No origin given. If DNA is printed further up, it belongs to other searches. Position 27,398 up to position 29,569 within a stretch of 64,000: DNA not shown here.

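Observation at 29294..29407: DGR-type variable-region fingerprint at the end of a CLec-fold gene, with no template or RT nearby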

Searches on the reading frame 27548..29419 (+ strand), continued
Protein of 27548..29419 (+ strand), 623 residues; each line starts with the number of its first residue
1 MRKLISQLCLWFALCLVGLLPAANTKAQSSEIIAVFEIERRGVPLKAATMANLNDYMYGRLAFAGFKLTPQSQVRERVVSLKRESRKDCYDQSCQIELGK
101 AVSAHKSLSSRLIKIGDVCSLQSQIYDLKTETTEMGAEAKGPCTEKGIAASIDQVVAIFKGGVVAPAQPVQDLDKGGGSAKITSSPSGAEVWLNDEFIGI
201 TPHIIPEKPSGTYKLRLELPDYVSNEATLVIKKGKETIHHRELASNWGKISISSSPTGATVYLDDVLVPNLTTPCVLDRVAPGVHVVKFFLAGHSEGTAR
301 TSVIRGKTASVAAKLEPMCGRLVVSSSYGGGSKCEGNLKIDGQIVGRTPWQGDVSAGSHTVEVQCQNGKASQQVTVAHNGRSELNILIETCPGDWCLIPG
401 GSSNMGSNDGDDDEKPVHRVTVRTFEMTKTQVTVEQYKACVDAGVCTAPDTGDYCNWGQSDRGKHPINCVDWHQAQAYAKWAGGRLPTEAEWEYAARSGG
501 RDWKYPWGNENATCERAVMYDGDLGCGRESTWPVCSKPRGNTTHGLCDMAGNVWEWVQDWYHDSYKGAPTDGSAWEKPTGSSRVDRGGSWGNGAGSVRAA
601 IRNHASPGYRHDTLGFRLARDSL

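Call 53: find_encoding_contigs(protein=P0318, flank=6000, max_places=4)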
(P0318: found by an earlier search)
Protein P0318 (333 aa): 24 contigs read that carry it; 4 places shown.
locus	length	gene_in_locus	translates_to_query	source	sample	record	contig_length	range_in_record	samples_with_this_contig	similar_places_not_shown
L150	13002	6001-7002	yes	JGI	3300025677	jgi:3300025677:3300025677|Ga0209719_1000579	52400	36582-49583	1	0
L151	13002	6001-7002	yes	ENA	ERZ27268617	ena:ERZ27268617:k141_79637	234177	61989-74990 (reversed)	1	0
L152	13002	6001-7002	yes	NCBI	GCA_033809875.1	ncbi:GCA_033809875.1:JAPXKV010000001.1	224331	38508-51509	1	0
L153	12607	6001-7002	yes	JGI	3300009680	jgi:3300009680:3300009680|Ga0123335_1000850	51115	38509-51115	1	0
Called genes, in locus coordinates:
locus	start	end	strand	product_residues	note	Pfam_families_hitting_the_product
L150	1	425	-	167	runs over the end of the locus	PF00254:FKBP_C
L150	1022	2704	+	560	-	PF03781:FGE-sulfatase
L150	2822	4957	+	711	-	PF08308:PEGA, PF03781:FGE-sulfatase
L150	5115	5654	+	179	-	PF00570:HRDC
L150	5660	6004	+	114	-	PF22296:bAvd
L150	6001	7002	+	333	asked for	PF00078:RVT_1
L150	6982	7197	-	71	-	-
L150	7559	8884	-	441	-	PF04326:SLFN_AlbA_2, PF13749:HATPase_c_4, PF01978:TrmB (faint), PF13412:HTH_24 (weak)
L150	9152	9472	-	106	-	-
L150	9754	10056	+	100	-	PF20586:DUF6788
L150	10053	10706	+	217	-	PF12281:NTP_transf_8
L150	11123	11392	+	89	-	-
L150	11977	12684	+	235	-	PF00535:Glycos_transf_2, PF13641:Glyco_tranf_2_3 (weak)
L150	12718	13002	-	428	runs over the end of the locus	PF01546:Peptidase_M20, PF07687:M20_dimer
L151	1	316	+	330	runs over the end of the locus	PF00762:Ferrochelatase, PF01903:CbiX (faint)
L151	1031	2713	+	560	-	PF03781:FGE-sulfatase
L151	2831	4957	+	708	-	PF08308:PEGA, PF03781:FGE-sulfatase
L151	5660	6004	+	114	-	PF22296:bAvd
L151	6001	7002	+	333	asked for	PF00078:RVT_1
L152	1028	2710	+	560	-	PF03781:FGE-sulfatase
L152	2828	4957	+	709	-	PF08308:PEGA, PF03781:FGE-sulfatase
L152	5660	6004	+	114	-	PF22296:bAvd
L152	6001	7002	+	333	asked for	PF00078:RVT_1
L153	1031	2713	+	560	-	PF03781:FGE-sulfatase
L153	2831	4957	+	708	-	PF08308:PEGA, PF03781:FGE-sulfatase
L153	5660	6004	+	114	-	PF22296:bAvd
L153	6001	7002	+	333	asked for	PF00078:RVT_1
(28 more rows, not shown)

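Call 63: find_encoding_contigs(protein=P0002, flank=6000, max_places=4)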
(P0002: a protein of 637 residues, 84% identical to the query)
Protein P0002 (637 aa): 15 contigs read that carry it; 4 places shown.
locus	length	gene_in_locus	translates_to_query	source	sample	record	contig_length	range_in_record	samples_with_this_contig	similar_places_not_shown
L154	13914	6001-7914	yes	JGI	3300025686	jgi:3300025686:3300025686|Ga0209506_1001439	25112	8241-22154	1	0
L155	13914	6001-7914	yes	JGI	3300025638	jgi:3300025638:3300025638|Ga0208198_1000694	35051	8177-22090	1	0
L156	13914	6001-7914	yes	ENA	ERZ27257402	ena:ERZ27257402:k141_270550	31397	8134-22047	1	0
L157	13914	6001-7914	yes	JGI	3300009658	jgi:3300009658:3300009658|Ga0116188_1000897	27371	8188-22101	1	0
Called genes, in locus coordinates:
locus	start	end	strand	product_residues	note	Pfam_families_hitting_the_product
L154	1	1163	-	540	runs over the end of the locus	-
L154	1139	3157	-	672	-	-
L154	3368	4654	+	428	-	PF07884:VKOR, PF13462:Thioredoxin_4, PF01323:DSBA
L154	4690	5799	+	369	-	PF04909:Amidohydro_2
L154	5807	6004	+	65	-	-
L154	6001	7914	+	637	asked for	PF08308:PEGA, PF03781:FGE-sulfatase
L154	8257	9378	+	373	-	PF25954:Beta-barrel_RND_2, PF25990:Beta-barrel_YknX (weak), PF25967:RND-MFP_C (weak), PF25975:CzcB_C (weak), PF25989:YknX_C (weak)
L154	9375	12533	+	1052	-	PF00873:ACR_tran, PF03176:MMPL, PF02355:SecD_SecF_C (faint), PF03176:MMPL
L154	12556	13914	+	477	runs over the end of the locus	PF02321:OEP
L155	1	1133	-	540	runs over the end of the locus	-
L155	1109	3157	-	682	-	-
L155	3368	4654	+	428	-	PF07884:VKOR, PF13462:Thioredoxin_4, PF01323:DSBA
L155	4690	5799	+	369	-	PF04909:Amidohydro_2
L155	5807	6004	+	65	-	-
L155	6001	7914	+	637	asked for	PF08308:PEGA, PF03781:FGE-sulfatase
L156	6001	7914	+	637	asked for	PF08308:PEGA, PF03781:FGE-sulfatase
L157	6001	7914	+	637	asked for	PF08308:PEGA, PF03781:FGE-sulfatase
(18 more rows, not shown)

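Call 67: search_protein_families(library=ncbifam, proteins=[L140:6001-6999:+, L140:5660-6001:+, L140:5115-5651:+, window:27548-29416:+], max_evalue=0.001)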
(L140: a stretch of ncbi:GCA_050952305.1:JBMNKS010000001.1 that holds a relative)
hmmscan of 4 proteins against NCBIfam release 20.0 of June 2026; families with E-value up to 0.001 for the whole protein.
L140:6001-6999:+ (333 aa): 5 families
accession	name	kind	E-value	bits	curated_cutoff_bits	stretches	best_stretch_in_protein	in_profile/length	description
TIGR04416.1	group_II_RT_mat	equivalog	1.9e-40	139.1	300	1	36-281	27-278/353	group II intron reverse transcriptase/maturase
NF041747.1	Drt3a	equivalog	3e-12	46.6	200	1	130-259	112-240/412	antiviral reverse transcriptase Drt3a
NF038233.2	retron_St85_RT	exception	1.7e-10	40.7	235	1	105-253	69-213/289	retron St85 family RNA-directed DNA polymerase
NF041750.1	Drt5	equivalog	2e-09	37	550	1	120-255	118-249/484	antiviral reverse transcriptase Drt5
NF041746.1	Drt2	equivalog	1.2e-08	34.5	390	0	130-161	128-159/416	antiviral reverse transcriptase Drt2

L140:5660-6001:+ (114 aa): 1 family
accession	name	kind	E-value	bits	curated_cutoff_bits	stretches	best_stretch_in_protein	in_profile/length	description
NF033474.1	DivGenRetAVD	equivalog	3.1e-24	85.3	80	1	12-109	7-104/104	diversity-generating retroelement protein Avd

L140:5115-5651:+ (179 aa): 3 families
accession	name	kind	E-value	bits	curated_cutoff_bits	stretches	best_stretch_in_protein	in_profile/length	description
TIGR01389.1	recQ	equivalog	4.3e-19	68.4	640.2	1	71-153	507-589/591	DNA helicase RecQ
NF008279.0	PRK11057.1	equivalog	1.4e-14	53.4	1015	1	70-158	518-605/608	ATP-dependent DNA helicase RecQ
TIGR01388.1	rnd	equivalog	0.00089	18.6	298.95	1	79-154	203-277/363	ribonuclease D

window:27548-29416:+ (623 aa): 8 families
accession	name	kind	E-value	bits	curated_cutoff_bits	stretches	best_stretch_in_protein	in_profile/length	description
NF051459.1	pyoverdine_PvdO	equivalog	8.5e-34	116.9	500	1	389-621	31-279/280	dihydropyoverdine dehydrogenase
TIGR03440.2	egtB_TIGR03440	equivalog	1.5e-28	100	360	2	463-619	272-413/413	ergothioneine biosynthesis protein EgtB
NF041186.1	SenA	equivalog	4.3e-27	95.5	420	2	464-619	270-381/382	selenoneine synthase SenA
TIGR03525.2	GldK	equivalog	3.4e-22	79.3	350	2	469-621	224-406/408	T9SS ring complex lipoprotein PorK/GldK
TIGR02171.1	Fb_sc_TIGR02171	subfamily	1.1e-10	40.2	544.35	1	468-619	143-280/912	TIGR02171 family lipoprotein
TIGR04344.1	ovoA_Nterm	equivalog_domain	4.3e-07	29.2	400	1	466-567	297-389/444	5-histidylcysteine sulfoxide synthase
NF047815.1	LIC10124_lipo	equivalog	8.2e-05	21.3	650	0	244-363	194-309/516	LIC10124 family lipoprotein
TIGR03524.1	GldJ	equivalog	0.0009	18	458.2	0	542-562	346-366/559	gliding motility lipoprotein GldJ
